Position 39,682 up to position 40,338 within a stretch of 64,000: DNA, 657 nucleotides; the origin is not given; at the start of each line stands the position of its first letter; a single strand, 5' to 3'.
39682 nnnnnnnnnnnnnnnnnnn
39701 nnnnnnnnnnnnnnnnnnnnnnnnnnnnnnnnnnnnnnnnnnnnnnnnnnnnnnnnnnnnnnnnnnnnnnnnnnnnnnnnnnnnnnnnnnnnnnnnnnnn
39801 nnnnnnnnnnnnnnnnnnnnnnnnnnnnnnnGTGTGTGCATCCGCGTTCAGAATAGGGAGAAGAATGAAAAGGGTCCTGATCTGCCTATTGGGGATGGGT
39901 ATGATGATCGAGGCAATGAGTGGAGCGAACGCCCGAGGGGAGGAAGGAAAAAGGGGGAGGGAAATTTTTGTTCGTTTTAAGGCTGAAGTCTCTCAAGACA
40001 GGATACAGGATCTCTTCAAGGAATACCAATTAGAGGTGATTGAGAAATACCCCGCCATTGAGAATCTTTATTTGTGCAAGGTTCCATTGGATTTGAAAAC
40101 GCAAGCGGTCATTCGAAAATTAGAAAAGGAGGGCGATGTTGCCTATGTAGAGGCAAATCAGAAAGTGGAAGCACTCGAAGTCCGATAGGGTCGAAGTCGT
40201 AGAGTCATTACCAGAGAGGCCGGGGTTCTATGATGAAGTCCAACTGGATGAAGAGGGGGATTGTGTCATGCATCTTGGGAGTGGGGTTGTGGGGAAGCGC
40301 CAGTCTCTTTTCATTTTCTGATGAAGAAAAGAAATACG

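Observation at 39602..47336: Candidate c-di-GMP-I (GEMM) riboswitch with promoter and terminator controlling a standalone I9 inhibitor gene and a 2368-aa double-subtilisin gene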

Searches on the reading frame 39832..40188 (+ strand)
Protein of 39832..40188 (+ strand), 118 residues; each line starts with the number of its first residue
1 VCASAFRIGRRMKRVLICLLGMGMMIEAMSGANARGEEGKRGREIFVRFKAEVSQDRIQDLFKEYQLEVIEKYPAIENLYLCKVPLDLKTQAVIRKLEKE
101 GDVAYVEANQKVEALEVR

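Call 7: search_protein_families(library=pfam, proteins=[window:39832-40188:+], max_evalue=0.01)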
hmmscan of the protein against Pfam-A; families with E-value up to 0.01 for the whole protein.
window:39832-40188:+ (118 aa): 1 family
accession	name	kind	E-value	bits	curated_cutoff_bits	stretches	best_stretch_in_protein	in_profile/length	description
PF22148.1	Fervidolysin_NPro-like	-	4.6e-08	33.8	21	1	44-109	19-81/81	Fervidolysin N-terminal prodomain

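Call 20: find_encoding_contigs(protein=window:39865-40188:+, flank=3000, max_places=6)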
Protein window:39865-40188:+ (107 aa): 4 contigs read that carry it; 3 places shown.
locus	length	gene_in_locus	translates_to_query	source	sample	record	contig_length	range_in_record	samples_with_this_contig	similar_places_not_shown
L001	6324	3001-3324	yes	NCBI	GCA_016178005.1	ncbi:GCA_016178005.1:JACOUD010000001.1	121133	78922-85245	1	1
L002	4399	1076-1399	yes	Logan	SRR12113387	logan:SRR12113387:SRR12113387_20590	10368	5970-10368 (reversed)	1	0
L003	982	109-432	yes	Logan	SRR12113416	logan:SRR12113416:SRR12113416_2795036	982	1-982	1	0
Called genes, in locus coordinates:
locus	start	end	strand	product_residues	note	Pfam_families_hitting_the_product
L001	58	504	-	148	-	PF02082:Rrf2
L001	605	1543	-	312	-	PF00487:FA_desaturase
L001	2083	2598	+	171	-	PF00641:Zn_ribbon_RanBP (faint), PF12773:DZR, PF13240:Zn_Ribbon_1 (weak), PF24463:DUF7577 (faint)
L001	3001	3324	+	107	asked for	PF22148:Fervidolysin_NPro-like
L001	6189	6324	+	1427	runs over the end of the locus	PF00082:Peptidase_S8, PF18884:TSP3_bac (weak)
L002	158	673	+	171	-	PF00641:Zn_ribbon_RanBP (faint), PF12773:DZR, PF13240:Zn_Ribbon_1 (weak), PF24463:DUF7577 (faint)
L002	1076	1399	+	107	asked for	PF22148:Fervidolysin_NPro-like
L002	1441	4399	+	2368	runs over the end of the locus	PF22148:Fervidolysin_NPro-like, PF00082:Peptidase_S8, PF10179:NDNF (faint), PF00041:fn3 (weak), PF22148:Fervidolysin_NPro-like, PF00082:Peptidase_S8, PF00041:fn3 (weak), PF18884:TSP3_bac (weak), +4 more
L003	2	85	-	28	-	?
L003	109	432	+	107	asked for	PF22148:Fervidolysin_NPro-like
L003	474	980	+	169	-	?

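Call 21: find_homologous_proteins(query=window:39865-40185:+, max_evalue=0.001)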
Query window:39865-40185:+ (107 aa): 1 proteins with E <= 0.001 among 6 candidates.
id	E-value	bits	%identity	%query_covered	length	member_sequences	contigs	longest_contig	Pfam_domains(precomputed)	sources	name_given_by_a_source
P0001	4.9e-61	221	100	100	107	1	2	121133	PF22148.2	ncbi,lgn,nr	ncbi:MAG: hypothetical protein HYS08_00435 [Chlamydiae bacterium]|nr:hypothetical protein [Chlamydio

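Call 39: find_related_loci(query=A1, collection=genome_contigs, flank=3000)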
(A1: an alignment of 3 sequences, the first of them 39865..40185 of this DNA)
Query A1 (107 aa) in genome_contigs; peptide patterns used: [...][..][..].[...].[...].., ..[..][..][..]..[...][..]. (x = any residue, [..] = any of these).
71 stretches matched a pattern; 4 encode a relative of the query (tblastn E <= 1e-3); 4 distinct loci.
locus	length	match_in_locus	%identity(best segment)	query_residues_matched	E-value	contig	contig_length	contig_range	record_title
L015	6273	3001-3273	37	8-104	3e-17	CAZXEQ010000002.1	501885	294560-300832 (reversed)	MAG TPA_asm: uncultured bacterium isolate binchicken_co105_463 genome assembly, contig: NODE_7_length_501885_cov_11.1595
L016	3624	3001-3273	36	8-104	4e-14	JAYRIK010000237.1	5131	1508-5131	MAG: Candidatus Auribacterota bacterium isolate SZ_szas25bin.51 k141_1329617, whole genome shotgun sequence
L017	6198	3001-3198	30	32-98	2e-6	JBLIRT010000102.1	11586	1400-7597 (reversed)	MAG: bacterium isolate MF1_201704_bin_1079 MF1_201704_bin_1079_scaffold_102, whole genome shotgun sequence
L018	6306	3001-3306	27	1-103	5e-6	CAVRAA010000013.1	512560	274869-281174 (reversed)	MAG: uncultured Nitrospiraceae bacterium isolate MFD00032.bin.1.209 genome assembly, contig: contig_9330, whole genome s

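Call 40: find_related_loci(query=A1, collection=metagenome_contigs, flank=3000)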
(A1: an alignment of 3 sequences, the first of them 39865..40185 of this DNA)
Query A1 (107 aa) in metagenome_contigs; peptide patterns used: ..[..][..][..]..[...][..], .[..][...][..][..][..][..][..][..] (x = any residue, [..] = any of these).
600 stretches matched a pattern (row limit reached: there are more); 4 encode a relative of the query (tblastn E <= 1e-3); 4 distinct loci.
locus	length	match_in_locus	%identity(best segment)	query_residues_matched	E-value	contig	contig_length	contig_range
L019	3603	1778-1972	36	33-98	8e-10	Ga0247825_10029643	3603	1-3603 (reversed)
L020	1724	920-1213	32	9-102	3e-8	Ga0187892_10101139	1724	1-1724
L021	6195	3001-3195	35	33-98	3e-7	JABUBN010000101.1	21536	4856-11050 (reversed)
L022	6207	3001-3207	33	32-101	5e-7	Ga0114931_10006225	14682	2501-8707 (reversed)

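Call 70: search_solved_structures(query=window:39865-40185:+, max_evalue=1, show_alignments=1)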
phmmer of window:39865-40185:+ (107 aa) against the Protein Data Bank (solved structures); distinct sequences matched with E-value up to 1: 2.
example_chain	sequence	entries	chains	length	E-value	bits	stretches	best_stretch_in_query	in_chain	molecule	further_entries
2oee_A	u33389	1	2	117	0.42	14.3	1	24-101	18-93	UPF0342 protein yheA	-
1vb5_A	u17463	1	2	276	0.9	13.2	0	28-71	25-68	translation initiation factor eIF-2B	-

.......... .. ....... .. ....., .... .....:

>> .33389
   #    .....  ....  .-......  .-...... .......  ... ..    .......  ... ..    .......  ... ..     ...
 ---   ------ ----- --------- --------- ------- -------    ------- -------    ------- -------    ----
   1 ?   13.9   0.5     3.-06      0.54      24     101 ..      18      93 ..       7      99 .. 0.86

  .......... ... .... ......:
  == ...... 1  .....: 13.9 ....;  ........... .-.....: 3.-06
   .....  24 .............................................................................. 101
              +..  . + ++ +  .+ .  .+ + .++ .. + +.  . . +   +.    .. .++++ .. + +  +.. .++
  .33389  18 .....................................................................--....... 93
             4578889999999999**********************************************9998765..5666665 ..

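Call 94: predict_structure(protein=window:39865-40185:+)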
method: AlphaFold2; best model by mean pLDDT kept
length: 107 residues; sequences in the alignment: 1
mean_pLDDT: 71.8   pTM: 0.59
mean pLDDT of the five models: 71.8, 65.9, 60.4, 48.9, 37.9
residues with pLDDT >= 90: 20; 70-90: 46; 50-70: 14; < 50: 27
segments of 3 or more residues with pLDDT < 50: 10-24, 26-29, 105-107
pLDDT, mean of each block of 10 residues (from residue 1): 51 40 44 85 91 89 87 84 87 78 45
secondary structure, 60 per line:
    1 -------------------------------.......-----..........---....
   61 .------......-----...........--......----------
elements in order: E32-38 H44-53 E57-61 E68-73 H79-89 E92-97

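Call 96: fold_search(model_id=the predicted structure, library=pdb)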
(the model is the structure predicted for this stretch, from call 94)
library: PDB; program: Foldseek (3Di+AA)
matches with E <= 10: 1517; with E <= 0.001: 0
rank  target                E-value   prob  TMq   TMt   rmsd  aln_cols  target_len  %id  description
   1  3cnq_P                1.8e-03  1.00  0.49  0.69   3.8        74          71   22  Prosubtilisin Substrate Complex of Subtilisin SUBT_BACAM (released 2008-05-06)
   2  1spb_P                2.6e-03  1.00  0.49  0.68   3.3        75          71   21  SUBTILISIN BPN' PROSEGMENT (77 RESIDUES) COMPLEXED WITH A MUTANT SUBTILISIN BPN' (266 RESIDUES). CRYSTAL PH 4.6. CRYST (released 1995-10-15)
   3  9fic                  4.0e-03  1.00  0.47  0.60   4.2        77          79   17  High-resolution X-ray structure of human PC1/3 (PCSK1) prodomain R77A,R80A,R81A triple-mutant (released 2025-09-10)
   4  1qjh                  7.0e-03  1.00  0.40  0.44   6.1        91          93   18  Protein Aggregation and Alzheimer's Disease: Crystallographic Analysis of the Phenomenon. Engineered version of the ribo (released 2000-06-29)
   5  3whi_B                8.0e-03  1.00  0.47  0.16   2.2        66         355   24  Crystal structure of unautoprocessed form of IS1-inserted Pro-subtilisin E (released 2013-12-25)
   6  3whi_A                9.0e-03  1.00  0.49  0.16   2.2        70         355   23  Crystal structure of unautoprocessed form of IS1-inserted Pro-subtilisin E (released 2013-12-25)
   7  3qfh_C                1.4e-02  1.00  0.45  0.13   2.8        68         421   18  2.05 Angstrom Resolution Crystal Structure of Epidermin Leader Peptide Processing Serine Protease (EpiP) from Staphylo (released 2011-02-02)
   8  1cqm_A                1.7e-02  0.93  0.35  0.37   7.0        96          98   17  PROTEIN AGGREGATION AND ALZHEIMER'S DISEASE: CRYSTALLOGRAPHIC ANALYSIS OF THE PHENOMENON. ENGINEERED VERSION OF THE RI (released 2000-09-08)
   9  1fjg_F                1.8e-02  0.98  0.40  0.42   6.4        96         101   18  STRUCTURE OF THE THERMUS THERMOPHILUS 30S RIBOSOMAL SUBUNIT IN COMPLEX WITH THE ANTIBIOTICS STREPTOMYCIN, SPECTINOMYCI (released 2000-09-25)
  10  1g1x_A                1.8e-02  0.96  0.37  0.39   6.7        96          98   18  STRUCTURE OF RIBOSOMAL PROTEINS S15, S6, S18, AND 16S RIBOSOMAL RNA (released 2000-10-30)
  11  2mk4_MODEL_1_A        2.1e-02  0.98  0.44  0.38  18.1       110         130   19  Solution structure of ORF2 (released 2015-03-25)
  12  2bxj_A                2.1e-02  0.97  0.39  0.42   7.1        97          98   18  Double Mutant of the Ribosomal Protein S6 (released 2005-10-26)
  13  4v8i_CF               2.1e-02  0.96  0.37  0.40   6.6        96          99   18  Crystal structure of YfiA bound to the 70S ribosome. (released 2014-07-09)
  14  2bvz                  2.3e-02  0.95  0.38  0.41   7.4        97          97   18  Mutant of the Ribosomal Protein S6 (released 2005-10-26)
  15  1lou                  2.3e-02  0.90  0.35  0.37   7.0        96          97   18  RIBOSOMAL PROTEIN S6 (released 1998-11-30)
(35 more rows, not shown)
